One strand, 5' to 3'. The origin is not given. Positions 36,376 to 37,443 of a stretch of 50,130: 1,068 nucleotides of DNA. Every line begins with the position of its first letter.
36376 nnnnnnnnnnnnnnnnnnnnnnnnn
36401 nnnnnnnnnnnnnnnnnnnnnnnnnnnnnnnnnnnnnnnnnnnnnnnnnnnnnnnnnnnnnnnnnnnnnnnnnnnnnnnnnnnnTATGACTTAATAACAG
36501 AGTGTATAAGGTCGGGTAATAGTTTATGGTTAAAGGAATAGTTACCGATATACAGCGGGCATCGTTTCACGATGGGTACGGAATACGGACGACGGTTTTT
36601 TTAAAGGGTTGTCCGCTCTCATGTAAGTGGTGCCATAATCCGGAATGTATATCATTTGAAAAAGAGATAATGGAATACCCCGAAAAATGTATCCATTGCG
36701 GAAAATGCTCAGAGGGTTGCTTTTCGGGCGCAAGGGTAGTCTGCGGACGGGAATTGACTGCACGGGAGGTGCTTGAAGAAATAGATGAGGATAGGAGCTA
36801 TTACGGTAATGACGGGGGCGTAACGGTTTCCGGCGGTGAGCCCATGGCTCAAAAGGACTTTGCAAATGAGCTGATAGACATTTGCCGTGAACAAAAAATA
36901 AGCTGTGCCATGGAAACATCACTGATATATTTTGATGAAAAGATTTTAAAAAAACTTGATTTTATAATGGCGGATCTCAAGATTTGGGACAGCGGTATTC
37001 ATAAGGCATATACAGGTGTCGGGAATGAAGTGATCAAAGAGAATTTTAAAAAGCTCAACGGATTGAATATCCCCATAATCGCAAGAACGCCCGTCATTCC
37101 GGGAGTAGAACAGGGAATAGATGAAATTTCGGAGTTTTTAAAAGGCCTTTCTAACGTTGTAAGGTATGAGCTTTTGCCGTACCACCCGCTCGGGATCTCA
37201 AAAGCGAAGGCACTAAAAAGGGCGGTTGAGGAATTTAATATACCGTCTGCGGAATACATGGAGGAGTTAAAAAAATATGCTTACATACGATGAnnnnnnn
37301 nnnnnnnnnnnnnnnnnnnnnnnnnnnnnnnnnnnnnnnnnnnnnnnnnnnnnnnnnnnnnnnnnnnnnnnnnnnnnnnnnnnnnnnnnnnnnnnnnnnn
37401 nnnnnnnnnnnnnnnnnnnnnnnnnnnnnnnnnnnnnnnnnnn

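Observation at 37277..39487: GRE-1 has a Cys-Asn-Trp loop instead of the usual Cys-x-Glu or Cys-Cys and is unusually short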

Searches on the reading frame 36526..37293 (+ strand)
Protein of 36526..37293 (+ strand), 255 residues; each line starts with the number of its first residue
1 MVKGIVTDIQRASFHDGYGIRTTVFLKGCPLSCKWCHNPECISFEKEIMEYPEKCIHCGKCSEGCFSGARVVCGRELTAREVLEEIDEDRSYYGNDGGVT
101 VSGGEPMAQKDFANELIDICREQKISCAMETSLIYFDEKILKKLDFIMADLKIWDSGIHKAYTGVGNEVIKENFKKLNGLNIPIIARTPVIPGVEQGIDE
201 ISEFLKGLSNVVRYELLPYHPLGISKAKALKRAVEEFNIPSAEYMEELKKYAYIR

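Call 4: search_protein_families(library=pfam, proteins=[window:36526-37293:+])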
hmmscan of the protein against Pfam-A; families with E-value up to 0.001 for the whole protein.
window:36526-37293:+ (255 aa): 3 families
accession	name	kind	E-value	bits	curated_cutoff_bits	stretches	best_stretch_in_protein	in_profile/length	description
PF04055.27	Radical_SAM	-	1.4e-15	58.3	29.5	1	25-202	3-163/166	Radical SAM superfamily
PF13353.11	Fer4_12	-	1.3e-11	45.4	22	1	16-131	2-90/137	4Fe-4S single cluster domain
PF00037.32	Fer4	-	0.00042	20.5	21.1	0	52-69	5-22/24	4Fe-4S binding domain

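Call 5: search_protein_families(library=ncbifam, proteins=[window:36526-37293:+], max_evalue=0.001)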
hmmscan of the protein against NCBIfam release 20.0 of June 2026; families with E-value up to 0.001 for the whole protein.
window:36526-37293:+ (255 aa): 22 families
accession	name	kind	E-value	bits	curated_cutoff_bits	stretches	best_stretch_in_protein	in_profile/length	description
TIGR02494.1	PFLE_PFLC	subfamily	2e-75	253.8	174.35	2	53-251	80-288/293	glycyl-radical enzyme activating protein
NF043069.1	T4HPD_activ_SAM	equivalog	1.1e-71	241.6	425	2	53-250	80-286/299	trans-4-hydroxy-L-proline dehydratase activase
NF048010.1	SfplDhtActHpsHDes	equivalog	1.9e-64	217.4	430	2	53-250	88-296/298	(2S)-3-sulfopropanediol dehydratase activating enzyme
NF033719.1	ind_deCO2_activ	equivalog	6.7e-59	199.7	425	2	60-250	94-291/302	indoleacetate decarboxylase activase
NF033717.2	HPDL_rSAM_activ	equivalog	1.1e-54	185.9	420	2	54-248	87-292/311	4-hydroxyphenylacetate decarboxylase activase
TIGR04395.1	cutC_activ_rSAM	equivalog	5.3e-54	183.6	360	2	48-233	81-276/309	choline TMA-lyase-activating enzyme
NF048008.1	SfplDhtActHpfHKleb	equivalog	1.4e-52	178.9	500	2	53-239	83-280/308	(2S)-3-sulfopropanediol dehydratase activating enzyme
NF007483.0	PRK10076.1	equivalog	5.1e-48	163.7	326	1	6-252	24-281/292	[formate-C-acetyltransferase]-activating enzyme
TIGR04003.1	rSAM_BssD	equivalog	5e-44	150.7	496.45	2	5-68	2-65/314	[benzylsuccinate synthase]-activating enzyme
TIGR02493.1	PFLA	equivalog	1e-40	139.6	231.75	2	73-249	42-229/235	pyruvate formate-lyase-activating protein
TIGR04041.1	activase_YjjW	hypoth_equivalog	2.5e-40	138.7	250.2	2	48-251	65-264/276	YjjW family glycine radical enzyme activase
NF008356.0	PRK11145.1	equivalog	8.4e-32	110.4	375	2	72-250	46-235/246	pyruvate formate lyase 1-activating protein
TIGR02495.1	NrdG2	equivalog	3.7e-14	52.5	131.15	2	76-215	46-188/193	anaerobic ribonucleoside-triphosphate reductase activating protein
TIGR02491.1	NrdG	equivalog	2.6e-13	50.2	126.1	2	7-46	3-42/154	anaerobic ribonucleoside-triphosphate reductase activating protein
TIGR04349.1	rSAM_QueE_gams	hypoth_equivalog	8.9e-08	32.1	300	1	71-157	42-121/210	7-carboxy-7-deazaguanine synthase QueE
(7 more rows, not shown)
